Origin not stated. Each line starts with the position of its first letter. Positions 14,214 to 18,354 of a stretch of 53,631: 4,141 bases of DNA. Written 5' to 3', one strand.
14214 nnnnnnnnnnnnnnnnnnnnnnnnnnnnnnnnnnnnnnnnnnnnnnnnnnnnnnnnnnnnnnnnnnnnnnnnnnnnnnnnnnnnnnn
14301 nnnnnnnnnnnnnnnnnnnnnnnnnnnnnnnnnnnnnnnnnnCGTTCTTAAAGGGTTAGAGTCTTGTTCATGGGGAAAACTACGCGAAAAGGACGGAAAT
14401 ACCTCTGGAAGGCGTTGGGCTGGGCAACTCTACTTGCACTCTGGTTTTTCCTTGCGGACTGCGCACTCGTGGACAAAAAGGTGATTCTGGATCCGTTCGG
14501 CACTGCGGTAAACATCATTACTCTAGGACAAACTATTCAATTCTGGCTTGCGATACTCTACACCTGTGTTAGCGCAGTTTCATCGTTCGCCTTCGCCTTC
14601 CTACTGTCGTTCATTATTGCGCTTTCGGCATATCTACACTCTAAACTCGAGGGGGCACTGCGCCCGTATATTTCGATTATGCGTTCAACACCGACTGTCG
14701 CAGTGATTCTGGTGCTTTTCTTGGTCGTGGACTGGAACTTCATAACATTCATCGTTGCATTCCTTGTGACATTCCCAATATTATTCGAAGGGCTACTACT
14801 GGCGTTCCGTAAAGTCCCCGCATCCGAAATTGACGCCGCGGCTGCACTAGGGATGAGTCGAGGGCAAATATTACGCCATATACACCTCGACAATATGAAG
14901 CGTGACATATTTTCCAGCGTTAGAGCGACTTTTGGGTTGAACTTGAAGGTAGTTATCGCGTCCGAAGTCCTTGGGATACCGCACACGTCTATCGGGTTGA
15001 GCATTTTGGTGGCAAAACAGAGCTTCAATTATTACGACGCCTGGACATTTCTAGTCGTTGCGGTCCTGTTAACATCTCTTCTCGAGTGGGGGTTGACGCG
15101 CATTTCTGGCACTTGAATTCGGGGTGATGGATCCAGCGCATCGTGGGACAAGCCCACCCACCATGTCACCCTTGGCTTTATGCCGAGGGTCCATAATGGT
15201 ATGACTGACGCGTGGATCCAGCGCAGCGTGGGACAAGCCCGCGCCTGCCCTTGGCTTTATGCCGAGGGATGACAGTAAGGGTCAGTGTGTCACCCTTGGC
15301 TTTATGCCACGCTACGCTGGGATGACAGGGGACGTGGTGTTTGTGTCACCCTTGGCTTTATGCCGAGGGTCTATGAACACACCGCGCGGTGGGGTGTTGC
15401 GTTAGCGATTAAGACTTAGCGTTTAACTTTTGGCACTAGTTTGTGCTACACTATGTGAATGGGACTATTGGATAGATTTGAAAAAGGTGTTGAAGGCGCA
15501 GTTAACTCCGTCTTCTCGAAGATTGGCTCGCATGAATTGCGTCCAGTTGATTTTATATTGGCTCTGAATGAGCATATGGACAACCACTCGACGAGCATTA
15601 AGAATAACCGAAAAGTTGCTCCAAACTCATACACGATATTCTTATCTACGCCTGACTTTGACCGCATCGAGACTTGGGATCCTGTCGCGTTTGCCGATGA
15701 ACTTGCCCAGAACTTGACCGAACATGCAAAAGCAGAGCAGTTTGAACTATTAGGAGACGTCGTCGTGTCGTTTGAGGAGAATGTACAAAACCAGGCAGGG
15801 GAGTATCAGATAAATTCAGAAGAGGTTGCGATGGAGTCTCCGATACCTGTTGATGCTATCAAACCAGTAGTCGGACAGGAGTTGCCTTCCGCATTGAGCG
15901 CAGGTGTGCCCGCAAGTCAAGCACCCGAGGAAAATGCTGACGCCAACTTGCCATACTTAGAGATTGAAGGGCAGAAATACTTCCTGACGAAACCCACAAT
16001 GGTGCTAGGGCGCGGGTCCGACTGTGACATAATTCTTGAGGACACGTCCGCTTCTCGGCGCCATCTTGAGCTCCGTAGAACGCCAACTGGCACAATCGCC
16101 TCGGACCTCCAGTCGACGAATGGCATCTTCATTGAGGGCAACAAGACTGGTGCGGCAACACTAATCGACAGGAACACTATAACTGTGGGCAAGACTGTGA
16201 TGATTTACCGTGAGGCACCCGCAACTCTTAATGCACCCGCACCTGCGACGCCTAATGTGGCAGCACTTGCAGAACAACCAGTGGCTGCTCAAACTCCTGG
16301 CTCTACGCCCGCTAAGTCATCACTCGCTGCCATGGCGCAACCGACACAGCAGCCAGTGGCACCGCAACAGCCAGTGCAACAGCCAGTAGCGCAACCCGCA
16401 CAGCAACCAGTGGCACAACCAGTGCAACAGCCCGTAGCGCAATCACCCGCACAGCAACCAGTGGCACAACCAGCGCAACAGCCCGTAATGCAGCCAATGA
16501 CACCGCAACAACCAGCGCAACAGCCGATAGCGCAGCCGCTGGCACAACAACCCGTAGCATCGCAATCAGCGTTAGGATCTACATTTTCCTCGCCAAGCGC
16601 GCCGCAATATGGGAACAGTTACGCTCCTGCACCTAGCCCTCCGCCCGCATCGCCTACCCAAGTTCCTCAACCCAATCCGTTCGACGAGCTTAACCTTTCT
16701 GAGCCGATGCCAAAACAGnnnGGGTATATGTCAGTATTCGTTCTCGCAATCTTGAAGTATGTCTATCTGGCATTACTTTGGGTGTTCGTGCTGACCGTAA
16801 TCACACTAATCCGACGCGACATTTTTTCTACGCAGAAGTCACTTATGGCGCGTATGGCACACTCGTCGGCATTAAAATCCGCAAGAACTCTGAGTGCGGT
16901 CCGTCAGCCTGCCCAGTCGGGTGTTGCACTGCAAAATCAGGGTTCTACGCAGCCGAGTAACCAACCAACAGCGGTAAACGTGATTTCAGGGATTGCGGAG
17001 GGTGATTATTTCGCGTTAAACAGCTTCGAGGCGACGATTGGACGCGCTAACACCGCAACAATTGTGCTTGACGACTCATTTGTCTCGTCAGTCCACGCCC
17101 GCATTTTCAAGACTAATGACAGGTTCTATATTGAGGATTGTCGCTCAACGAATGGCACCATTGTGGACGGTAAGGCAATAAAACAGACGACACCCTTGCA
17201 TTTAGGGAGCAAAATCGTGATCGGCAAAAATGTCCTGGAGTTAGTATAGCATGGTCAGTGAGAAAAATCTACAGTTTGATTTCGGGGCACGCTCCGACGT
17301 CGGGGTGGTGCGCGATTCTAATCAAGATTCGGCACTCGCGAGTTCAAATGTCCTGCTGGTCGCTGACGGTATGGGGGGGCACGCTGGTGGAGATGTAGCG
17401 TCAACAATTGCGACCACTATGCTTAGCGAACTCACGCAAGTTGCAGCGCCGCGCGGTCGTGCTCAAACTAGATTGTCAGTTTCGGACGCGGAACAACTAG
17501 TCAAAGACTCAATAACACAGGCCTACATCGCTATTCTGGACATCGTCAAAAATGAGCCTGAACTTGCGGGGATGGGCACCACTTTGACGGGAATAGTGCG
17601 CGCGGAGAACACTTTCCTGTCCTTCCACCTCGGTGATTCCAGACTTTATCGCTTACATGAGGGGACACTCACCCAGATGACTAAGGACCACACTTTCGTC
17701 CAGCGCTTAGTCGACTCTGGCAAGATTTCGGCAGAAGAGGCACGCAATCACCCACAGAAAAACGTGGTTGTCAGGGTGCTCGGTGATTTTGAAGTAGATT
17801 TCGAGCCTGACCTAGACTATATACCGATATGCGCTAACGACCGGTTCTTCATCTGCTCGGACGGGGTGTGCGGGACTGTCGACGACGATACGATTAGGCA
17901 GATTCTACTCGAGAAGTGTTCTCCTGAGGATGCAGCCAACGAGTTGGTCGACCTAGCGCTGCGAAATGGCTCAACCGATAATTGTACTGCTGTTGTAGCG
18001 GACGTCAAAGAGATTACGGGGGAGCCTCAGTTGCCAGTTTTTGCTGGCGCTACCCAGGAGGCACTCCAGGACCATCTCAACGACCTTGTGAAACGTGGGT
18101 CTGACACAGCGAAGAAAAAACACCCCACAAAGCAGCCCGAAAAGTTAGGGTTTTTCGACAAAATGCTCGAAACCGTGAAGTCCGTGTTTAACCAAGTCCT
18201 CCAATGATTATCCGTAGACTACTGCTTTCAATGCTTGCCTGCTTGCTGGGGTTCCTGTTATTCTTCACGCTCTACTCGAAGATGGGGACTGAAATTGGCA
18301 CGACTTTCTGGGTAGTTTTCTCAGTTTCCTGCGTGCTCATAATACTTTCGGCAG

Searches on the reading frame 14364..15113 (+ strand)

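Call 70: search_protein_families(library=pfam, proteins=[window:14364-15113:+], max_evalue=1e-8)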
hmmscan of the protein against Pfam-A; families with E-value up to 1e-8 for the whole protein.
window:14364-15113:+ (250 aa): 1 family
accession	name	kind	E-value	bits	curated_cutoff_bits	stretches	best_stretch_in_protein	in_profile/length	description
PF00528.27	BPD_transp_1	-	1.8e-15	57.6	26.4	1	79-239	2-166/184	Binding-protein-dependent transport system inner membrane component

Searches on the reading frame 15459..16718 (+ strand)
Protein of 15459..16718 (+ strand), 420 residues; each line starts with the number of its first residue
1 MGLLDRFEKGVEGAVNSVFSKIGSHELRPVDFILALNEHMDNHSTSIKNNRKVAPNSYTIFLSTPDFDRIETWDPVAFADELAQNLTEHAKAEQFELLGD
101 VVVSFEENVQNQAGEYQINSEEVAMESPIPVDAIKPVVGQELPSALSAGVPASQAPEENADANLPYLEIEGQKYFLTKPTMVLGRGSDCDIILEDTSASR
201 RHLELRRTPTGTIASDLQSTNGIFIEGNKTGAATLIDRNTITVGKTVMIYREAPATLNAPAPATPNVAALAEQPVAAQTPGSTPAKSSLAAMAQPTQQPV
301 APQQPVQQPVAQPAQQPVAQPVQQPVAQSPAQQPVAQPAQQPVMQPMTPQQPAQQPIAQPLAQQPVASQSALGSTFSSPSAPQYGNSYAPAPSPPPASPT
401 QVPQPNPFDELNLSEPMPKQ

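Call 70: search_protein_families(library=pfam, proteins=[window:15459-16718:+], max_evalue=1e-8)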
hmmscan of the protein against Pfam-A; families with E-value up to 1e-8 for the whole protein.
window:15459-16718:+ (420 aa): 3 families
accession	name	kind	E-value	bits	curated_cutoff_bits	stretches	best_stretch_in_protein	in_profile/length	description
PF12401.13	FhaA_N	-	3.4e-26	92.4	25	1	4-118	1-114/115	FhaA, N-terminal domain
PF16697.10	Yop-YscD_cpl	-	1.6e-13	51.1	33.2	1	170-249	8-89/94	Inner membrane component of T3SS, cytoplasmic domain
PF00498.31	FHA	-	2.7e-12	47.4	20.7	1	182-244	2-67/67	FHA domain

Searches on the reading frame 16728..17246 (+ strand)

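Call 70: search_protein_families(library=pfam, proteins=[window:16728-17246:+], max_evalue=1e-8)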
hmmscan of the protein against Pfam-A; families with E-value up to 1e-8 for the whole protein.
window:16728-17246:+ (173 aa): 2 families
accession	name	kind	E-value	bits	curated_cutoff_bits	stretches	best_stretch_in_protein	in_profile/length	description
PF00498.31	FHA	-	1.1e-19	71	20.7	1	103-166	2-67/67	FHA domain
PF16697.10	Yop-YscD_cpl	-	1.5e-15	57.6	33.2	1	85-172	2-90/94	Inner membrane component of T3SS, cytoplasmic domain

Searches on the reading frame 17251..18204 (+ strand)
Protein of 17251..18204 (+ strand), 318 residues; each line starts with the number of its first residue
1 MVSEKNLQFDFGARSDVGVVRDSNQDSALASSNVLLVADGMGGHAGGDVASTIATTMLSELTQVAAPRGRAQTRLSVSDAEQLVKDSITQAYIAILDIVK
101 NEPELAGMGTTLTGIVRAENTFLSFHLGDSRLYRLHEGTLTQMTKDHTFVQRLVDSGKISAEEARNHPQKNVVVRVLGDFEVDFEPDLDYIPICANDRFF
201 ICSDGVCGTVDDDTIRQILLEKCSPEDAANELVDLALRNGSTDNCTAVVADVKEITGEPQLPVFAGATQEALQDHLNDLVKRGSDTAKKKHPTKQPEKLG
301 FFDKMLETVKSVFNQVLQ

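Call 70: search_protein_families(library=pfam, proteins=[window:17251-18204:+], max_evalue=1e-8)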
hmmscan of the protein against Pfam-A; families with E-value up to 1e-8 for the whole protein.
window:17251-18204:+ (318 aa): 2 families
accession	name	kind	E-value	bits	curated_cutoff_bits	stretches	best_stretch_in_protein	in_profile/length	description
PF13672.11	PP2C_2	-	2.1e-12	47.5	24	1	23-207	11-175/209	Protein phosphatase 2C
PF00481.26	PP2C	-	3.8e-10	40.3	20.3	1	22-244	24-254/255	Protein phosphatase 2C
